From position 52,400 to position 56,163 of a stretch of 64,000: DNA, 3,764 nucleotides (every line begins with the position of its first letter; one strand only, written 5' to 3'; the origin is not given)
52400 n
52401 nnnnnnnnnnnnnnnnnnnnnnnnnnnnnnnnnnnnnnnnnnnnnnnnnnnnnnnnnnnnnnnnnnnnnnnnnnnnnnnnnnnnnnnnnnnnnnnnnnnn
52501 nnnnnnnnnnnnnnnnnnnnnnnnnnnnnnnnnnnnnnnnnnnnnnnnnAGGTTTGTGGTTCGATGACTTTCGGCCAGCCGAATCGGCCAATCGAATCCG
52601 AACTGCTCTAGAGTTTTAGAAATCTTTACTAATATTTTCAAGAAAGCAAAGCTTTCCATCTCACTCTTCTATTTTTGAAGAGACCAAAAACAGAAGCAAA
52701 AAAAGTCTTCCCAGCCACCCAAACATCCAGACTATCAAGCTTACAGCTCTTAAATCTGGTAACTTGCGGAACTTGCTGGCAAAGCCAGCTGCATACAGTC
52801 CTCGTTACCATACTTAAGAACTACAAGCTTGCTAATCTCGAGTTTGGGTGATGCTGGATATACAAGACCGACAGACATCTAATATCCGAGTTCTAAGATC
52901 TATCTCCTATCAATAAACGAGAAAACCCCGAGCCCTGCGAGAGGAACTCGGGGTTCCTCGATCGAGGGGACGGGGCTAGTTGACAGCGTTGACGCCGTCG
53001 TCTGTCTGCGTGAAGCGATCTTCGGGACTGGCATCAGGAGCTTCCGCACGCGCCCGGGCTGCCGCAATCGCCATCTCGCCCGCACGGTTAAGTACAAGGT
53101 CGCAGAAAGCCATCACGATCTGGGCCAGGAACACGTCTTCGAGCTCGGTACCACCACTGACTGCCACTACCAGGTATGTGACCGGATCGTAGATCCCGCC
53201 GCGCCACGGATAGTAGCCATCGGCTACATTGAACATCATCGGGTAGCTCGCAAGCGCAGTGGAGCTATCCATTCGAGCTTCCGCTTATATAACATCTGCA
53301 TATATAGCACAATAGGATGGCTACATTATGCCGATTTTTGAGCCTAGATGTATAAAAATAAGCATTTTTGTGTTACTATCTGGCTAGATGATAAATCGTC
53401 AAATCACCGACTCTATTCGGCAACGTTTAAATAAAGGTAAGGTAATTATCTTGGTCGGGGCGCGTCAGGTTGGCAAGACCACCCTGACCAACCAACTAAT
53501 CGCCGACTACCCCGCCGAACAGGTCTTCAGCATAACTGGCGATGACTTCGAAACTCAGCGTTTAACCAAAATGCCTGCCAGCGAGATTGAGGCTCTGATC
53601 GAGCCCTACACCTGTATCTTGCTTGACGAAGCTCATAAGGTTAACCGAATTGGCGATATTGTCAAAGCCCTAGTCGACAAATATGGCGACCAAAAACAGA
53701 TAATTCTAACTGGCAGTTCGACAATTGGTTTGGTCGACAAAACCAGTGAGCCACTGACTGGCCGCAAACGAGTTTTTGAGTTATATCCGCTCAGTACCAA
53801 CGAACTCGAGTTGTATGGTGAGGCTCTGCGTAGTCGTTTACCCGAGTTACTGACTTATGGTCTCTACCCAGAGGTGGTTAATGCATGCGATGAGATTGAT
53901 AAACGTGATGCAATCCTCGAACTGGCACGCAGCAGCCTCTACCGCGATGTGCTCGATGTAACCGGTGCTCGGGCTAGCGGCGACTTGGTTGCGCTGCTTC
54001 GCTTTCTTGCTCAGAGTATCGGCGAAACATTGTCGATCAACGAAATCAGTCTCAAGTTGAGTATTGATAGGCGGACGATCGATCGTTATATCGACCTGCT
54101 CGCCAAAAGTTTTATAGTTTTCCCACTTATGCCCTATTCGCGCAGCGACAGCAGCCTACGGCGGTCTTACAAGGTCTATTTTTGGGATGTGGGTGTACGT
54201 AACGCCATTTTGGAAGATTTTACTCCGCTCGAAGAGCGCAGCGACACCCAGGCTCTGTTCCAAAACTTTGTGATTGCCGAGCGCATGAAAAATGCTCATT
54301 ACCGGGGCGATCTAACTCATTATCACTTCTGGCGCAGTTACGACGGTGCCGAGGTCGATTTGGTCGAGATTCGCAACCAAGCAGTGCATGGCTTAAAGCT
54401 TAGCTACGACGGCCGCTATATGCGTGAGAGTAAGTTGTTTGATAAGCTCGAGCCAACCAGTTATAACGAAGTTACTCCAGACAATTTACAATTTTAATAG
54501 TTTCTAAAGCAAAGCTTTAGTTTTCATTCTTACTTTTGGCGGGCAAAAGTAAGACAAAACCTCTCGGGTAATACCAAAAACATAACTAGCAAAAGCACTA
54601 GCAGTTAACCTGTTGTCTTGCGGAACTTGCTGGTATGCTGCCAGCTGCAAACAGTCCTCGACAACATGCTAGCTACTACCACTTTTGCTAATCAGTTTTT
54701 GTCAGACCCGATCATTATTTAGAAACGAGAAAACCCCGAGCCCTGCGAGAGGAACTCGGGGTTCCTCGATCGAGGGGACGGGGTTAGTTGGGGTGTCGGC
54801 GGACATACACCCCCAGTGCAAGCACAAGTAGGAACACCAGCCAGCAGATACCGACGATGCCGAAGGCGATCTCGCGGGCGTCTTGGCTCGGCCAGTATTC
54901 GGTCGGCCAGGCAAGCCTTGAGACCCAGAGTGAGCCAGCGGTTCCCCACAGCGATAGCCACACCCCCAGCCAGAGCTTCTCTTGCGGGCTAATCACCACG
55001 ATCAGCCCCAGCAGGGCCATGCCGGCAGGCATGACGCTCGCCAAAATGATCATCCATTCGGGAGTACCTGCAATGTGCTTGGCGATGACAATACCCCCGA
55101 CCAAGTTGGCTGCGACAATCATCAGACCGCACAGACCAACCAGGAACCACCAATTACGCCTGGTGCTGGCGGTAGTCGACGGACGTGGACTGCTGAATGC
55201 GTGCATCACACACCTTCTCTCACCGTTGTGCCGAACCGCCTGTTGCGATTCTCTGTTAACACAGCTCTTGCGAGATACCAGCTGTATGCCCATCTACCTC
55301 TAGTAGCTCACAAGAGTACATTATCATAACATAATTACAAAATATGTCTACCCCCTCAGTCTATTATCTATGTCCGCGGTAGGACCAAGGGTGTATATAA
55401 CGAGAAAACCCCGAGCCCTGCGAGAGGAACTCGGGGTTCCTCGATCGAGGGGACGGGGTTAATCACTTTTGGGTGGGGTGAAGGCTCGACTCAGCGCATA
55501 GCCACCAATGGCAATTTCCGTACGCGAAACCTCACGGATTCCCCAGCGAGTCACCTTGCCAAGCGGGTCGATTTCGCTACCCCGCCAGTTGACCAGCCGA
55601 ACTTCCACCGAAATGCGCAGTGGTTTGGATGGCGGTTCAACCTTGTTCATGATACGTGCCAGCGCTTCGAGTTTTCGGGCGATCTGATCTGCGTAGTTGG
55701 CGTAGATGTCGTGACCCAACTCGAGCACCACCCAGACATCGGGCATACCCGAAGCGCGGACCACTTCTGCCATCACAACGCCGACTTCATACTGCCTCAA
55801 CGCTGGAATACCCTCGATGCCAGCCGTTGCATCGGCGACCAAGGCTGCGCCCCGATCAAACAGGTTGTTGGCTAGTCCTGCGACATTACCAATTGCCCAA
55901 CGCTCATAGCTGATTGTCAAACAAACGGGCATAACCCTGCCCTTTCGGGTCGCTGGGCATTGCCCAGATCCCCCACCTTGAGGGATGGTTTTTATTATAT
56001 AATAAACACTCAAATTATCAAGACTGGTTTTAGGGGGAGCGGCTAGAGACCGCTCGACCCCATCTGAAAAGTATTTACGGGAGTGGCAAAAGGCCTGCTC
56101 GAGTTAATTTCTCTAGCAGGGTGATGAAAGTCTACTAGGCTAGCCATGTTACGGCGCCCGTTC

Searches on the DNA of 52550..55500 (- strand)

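Call 66: build_rna_model(alignment_id=A4)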
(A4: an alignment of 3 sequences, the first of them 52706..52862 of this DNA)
Model R1 built from alignment A4 (3 sequences, 163 columns); structure: RNAalifold consensus.
model positions 156; base pairs 58; branch points 0; effective number of sequences 1.09; information 0.59 bits per position. Calibrated on 0.2 Mb of random sequence (short: E-values are rough).
structure used (alignment columns):
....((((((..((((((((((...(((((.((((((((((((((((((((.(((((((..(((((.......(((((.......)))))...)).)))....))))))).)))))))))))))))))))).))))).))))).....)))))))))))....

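Call 67: search_with_rna_model(model_id=R1, sources=[window, L001, L002, L003, L004, L005, L006, L007, L008, L081, L082, L083, L084, L085, L086, L087, L088, L089], max_evalue=10)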
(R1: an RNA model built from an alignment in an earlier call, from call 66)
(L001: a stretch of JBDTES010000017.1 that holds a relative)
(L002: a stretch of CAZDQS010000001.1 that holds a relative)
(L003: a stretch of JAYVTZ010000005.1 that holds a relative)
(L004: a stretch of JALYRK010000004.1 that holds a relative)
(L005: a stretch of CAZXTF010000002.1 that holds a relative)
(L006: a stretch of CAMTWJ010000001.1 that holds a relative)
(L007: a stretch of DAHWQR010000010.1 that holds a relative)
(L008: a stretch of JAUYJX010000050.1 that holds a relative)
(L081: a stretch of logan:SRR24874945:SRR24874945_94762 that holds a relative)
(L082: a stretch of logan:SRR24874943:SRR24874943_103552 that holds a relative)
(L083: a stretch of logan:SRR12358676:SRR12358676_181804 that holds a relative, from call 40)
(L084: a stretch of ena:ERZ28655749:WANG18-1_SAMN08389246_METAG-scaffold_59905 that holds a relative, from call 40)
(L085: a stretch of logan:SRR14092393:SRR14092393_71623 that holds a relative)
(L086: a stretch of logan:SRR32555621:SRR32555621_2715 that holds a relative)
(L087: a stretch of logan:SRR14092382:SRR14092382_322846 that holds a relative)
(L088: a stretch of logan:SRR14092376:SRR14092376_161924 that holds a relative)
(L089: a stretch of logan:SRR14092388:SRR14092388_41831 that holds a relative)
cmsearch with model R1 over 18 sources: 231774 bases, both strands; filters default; matches with E-value up to 10: 8.
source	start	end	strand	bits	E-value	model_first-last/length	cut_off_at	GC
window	52706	52862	-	165.7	7e-47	1-156/156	no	0.45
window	54560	54715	-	144.7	1.4e-40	1-156/156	no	0.45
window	62107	62265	-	130.5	2.8e-36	1-156/156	no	0.47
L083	191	349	+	130.5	2.8e-36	1-156/156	no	0.47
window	52706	52862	+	44.7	2e-10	1-156/156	no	0.45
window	54560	54715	+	29.7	7.1e-06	1-156/156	no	0.45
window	62107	62265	+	25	0.00018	1-156/156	no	0.47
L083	191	349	-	25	0.00018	1-156/156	no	0.47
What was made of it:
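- L-C is absent from all 12 related junctions and from 17 related loci searched with a covariance model (call 67).
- Tried and rejected: Covariance model R1 found nothing in 17 related loci (call 67).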

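Call 72: search_rna_families(source=window, start=52550, end=55500, threshold=evalue, max_evalue=5)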
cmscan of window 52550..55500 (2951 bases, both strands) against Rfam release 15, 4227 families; matches with E-value up to 5: 10.
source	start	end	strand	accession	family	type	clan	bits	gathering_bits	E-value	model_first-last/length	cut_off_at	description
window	54574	54610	+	RF01375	CRISPR-DR62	Gene; CRISPR;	-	27.1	45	1.4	1-37/37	no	CRISPR RNA direct repeat element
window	52604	52742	-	RF01971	RMST_10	Gene; lncRNA;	-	23.3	55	0.84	1-154/154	no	Rhabdomyosarcoma 2 associated transcript conserved region 10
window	54469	54535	-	RF00179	GAIT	Cis-reg;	-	20.6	37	1.8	1-71/71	no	GAIT element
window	52907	52971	-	RF00784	mir-486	Gene; miRNA;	-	20.1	69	0.32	1-68/68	no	mir-486 microRNA precursor family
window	52918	52960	-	RF03820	mir-5429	Gene; miRNA;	-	19.7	80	2.1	1-83/83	no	mir-5429 microRNA precursor family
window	54726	54768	-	RF03820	mir-5429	Gene; miRNA;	-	19.7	80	2.1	1-83/83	no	mir-5429 microRNA precursor family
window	55401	55443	-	RF03820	mir-5429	Gene; miRNA;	-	19.7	80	2.1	1-83/83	no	mir-5429 microRNA precursor family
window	54715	54779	-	RF00784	mir-486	Gene; miRNA;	-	18.6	69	0.82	1-68/68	no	mir-486 microRNA precursor family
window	52735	52833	-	RF00653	mir-22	Gene; miRNA;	-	17.3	48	1.7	1-84/84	no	mir-22 microRNA precursor family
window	55393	55454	-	RF00784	mir-486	Gene; miRNA;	-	17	69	2.4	1-68/68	no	mir-486 microRNA precursor family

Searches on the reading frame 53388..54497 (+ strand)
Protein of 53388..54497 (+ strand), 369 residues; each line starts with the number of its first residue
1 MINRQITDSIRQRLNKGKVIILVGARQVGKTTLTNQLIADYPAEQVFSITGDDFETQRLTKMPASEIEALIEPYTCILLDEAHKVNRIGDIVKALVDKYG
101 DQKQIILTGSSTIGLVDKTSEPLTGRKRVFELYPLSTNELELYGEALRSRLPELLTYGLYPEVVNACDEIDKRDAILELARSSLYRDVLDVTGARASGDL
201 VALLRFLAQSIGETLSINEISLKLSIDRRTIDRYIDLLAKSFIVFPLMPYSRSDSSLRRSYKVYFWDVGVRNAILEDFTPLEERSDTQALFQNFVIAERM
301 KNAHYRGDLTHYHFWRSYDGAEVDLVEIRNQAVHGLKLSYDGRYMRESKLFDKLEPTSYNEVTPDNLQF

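Call 22: search_protein_families(library=pfam, proteins=[window:53388-54497:+], max_evalue=0.01)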
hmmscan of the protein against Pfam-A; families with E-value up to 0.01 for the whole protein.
window:53388-54497:+ (369 aa): 12 families
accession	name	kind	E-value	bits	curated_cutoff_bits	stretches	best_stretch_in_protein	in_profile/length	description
PF13635.12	DUF4143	-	2.3e-28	99.4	28.1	1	186-334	2-153/160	Domain of unknown function (DUF4143)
PF13173.12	AAA_14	-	1.2e-27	96.9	27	1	17-140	2-128/129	AAA domain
PF20720.3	nSTAND3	-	3e-05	24.2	27.2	1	6-54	6-54/155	Novel STAND NTPase 3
PF08279.18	HTH_11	-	7.8e-05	22.9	25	1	203-241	5-42/55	HTH domain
PF00004.35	AAA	-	0.00017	22.5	21.2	1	20-126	1-122/131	ATPase family associated with various cellular activities (AAA)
PF13401.12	AAA_22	-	0.0002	22.1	27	0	17-49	5-39/130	AAA domain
PF13481.12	AAA_25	-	0.00079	19.5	27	1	10-41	26-57/195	AAA domain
PF08477.19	Roc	-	0.00085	20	27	1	20-64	2-46/119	Ras of Complex, Roc, domain of DAPkinase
PF03193.22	RsgA_GTPase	-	0.0036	17.6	30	0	5-40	95-129/174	RsgA GTPase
PF02367.23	TsaE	-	0.0052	17.2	26.6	0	5-46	9-51/128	Threonylcarbamoyl adenosine biosynthesis protein TsaE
PF00625.27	Guanylate_kin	-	0.0055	16.9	25.2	0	17-50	2-35/182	Guanylate kinase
PF13191.12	AAA_16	-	0.0064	17.4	32.6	0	13-72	18-64/167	AAA ATPase domain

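Call 83: find_encoding_contigs(protein=window:53388-54497:+, flank=3000, max_places=10)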
Protein window:53388-54497:+ (369 aa): 1 contig read that carries it; 1 place shown.
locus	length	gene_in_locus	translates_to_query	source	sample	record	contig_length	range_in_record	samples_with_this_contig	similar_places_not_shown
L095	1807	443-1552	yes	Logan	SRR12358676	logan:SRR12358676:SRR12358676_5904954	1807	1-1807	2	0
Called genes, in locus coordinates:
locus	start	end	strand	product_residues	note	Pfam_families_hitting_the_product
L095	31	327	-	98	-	-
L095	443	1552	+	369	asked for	PF13173:AAA_14, PF13635:DUF4143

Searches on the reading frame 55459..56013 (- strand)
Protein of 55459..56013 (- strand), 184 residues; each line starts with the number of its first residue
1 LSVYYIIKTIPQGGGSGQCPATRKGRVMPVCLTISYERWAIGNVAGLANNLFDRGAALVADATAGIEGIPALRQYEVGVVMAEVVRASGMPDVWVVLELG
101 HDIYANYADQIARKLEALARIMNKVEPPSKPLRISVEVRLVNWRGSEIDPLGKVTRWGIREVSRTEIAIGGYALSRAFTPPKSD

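Call 22: search_protein_families(library=pfam, proteins=[window:55459-56013:-], max_evalue=0.01)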
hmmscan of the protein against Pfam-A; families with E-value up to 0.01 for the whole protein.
window:55459-56013:- (184 aa): 0 families

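Call 23: search_protein_families(library=phrogs, proteins=[window:55459-56013:-], max_evalue=0.01)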
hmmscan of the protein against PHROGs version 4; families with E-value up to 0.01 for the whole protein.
window:55459-56013:- (184 aa): 0 families

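Call 39: find_homologous_proteins(query=window:55459-55932:-, max_evalue=0.001)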
Query window:55459-55932:- (157 aa): 1 proteins with E <= 0.001 among 121 candidates.
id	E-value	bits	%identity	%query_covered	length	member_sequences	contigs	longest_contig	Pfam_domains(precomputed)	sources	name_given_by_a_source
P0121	1.4e-97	342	100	100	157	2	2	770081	-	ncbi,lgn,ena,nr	ncbi:hypothetical protein H6798_01215 [Candidatus Nomurabacteria bacterium]|nr:hypothetical protein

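Call 40: find_encoding_contigs(protein=P0121, flank=10000, max_places=10)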
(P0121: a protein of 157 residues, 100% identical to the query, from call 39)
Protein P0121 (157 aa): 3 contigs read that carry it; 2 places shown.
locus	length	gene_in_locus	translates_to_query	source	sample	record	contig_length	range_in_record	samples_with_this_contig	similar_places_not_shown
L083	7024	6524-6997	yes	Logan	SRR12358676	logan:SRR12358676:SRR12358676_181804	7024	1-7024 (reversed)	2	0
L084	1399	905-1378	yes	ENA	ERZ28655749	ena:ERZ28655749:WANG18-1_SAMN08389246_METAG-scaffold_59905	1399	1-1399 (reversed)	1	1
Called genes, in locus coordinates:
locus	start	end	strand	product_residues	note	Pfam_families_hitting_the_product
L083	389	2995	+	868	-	PF00133:tRNA-synt_1, PF01406:tRNA-synt_1e (faint), PF09334:tRNA-synt_1g (weak), PF13603:tRNA-synt_1_2 (weak), PF09334:tRNA-synt_1g, PF08264:Anticodon_1, PF10458:Val_tRNA-synt_C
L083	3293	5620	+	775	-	-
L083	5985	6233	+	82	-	-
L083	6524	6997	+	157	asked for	-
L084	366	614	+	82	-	-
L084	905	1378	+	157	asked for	-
